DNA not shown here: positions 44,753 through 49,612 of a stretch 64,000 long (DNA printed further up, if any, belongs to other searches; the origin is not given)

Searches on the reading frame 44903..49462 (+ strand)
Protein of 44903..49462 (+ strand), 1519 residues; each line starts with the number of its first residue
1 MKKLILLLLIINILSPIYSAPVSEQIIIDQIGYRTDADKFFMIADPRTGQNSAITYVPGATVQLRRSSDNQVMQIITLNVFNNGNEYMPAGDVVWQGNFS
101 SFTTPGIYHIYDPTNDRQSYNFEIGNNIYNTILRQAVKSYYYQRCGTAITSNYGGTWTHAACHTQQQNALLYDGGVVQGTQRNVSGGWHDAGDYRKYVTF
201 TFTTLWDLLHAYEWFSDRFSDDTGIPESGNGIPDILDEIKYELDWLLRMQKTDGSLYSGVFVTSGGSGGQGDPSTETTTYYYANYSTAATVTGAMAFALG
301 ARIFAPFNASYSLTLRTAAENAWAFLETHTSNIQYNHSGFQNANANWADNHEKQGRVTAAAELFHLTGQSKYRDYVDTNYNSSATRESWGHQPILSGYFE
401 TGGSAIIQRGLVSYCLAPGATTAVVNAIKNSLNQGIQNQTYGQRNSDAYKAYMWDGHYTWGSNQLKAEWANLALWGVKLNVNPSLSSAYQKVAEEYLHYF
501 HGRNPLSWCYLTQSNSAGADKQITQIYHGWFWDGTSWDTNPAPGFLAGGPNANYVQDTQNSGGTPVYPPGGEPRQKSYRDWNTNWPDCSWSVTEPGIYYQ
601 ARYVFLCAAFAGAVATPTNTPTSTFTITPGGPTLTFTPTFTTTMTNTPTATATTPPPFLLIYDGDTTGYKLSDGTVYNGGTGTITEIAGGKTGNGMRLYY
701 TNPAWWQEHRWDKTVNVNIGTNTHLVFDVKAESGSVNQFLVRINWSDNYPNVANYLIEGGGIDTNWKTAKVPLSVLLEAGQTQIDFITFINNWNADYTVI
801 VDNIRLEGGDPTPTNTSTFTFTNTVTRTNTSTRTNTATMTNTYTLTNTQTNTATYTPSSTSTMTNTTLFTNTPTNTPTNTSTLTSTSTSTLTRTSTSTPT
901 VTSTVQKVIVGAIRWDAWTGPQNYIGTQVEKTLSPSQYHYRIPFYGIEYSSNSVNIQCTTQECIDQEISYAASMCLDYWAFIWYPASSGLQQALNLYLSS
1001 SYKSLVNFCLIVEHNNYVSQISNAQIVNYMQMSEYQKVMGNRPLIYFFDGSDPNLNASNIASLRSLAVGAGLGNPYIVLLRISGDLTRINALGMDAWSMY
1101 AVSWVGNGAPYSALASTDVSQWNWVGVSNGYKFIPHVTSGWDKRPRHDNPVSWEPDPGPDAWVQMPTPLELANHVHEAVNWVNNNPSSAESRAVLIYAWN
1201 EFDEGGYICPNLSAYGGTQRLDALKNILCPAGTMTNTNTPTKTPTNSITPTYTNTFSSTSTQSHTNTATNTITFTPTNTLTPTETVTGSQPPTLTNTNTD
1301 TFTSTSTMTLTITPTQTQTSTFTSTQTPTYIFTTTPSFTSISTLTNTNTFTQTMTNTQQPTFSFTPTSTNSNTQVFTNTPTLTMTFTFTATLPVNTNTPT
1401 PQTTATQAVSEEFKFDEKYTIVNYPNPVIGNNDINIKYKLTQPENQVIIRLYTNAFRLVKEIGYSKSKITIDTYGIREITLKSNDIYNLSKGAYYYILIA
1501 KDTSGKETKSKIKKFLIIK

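Call 40: search_protein_families(library=pfam, proteins=[window:44903-49462:+])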
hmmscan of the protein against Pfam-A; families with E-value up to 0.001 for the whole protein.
window:44903-49462:+ (1519 aa): 3 families
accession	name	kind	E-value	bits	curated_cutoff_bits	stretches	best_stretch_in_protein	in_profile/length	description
PF00759.25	Glyco_hydro_9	-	9.2e-61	206.9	27.7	1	129-606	1-443/444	Glycosyl hydrolase family 9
PF14307.12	Glyco_tran_WbsX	-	1e-06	28.9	25.1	1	1042-1212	158-340/350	Glycosyltransferase WbsX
PF02927.20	CelD_N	-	2.9e-06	28.4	24.6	1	24-110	4-79/86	Cellulase N-terminal ig-like domain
